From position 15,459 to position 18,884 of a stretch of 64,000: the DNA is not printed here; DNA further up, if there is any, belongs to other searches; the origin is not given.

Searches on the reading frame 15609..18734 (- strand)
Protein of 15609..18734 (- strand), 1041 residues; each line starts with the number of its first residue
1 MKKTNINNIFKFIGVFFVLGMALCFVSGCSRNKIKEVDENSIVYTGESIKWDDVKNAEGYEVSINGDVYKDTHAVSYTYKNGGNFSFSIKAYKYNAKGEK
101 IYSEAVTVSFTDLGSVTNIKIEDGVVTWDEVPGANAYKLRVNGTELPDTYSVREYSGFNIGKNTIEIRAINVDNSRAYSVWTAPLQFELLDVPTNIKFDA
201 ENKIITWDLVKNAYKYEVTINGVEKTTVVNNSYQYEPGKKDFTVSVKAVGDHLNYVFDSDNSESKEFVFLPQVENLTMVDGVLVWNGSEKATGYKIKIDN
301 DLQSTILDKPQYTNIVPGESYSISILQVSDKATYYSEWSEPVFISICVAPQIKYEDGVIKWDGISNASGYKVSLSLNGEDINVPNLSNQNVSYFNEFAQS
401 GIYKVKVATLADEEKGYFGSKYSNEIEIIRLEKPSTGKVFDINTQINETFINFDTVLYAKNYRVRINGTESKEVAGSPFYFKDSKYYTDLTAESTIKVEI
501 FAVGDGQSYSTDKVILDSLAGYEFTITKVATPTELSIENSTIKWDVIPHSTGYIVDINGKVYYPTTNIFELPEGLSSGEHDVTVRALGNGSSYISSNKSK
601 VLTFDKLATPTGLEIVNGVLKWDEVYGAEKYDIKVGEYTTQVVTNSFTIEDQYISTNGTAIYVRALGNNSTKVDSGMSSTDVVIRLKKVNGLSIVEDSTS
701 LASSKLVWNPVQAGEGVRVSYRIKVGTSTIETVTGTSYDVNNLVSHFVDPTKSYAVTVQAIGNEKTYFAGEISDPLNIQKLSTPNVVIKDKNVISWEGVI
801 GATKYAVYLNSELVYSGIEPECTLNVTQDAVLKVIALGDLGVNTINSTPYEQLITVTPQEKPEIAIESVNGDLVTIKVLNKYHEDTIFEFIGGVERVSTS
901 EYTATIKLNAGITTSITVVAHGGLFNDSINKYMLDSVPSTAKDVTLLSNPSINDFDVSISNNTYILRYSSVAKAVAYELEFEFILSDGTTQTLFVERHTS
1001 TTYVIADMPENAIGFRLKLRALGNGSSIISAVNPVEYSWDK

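Call 87: search_protein_families(library=pfam, proteins=[window:15609-18734:-], max_evalue=1)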
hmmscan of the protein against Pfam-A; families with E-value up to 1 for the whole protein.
window:15609-18734:- (1041 aa): 4 families
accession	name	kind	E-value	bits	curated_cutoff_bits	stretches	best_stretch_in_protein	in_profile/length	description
PF16383.10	DUF4992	-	1.8e-05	25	29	0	197-226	60-89/183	Domain of unknown function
PF18611.7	IL3Ra_N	-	0.0001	22.6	26.1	1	194-230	2-38/78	IL-3 receptor alpha chain N-terminal domain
PF22433.2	MtxA_IG-like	-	0.00011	22.4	26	0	192-250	3-68/83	Magnetotaxis protein MtxA, Immunoglobulin-like domain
PF08329.16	ChitinaseA_N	-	0.036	14.2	21.2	0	359-409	42-91/133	Chitinase A, N-terminal domain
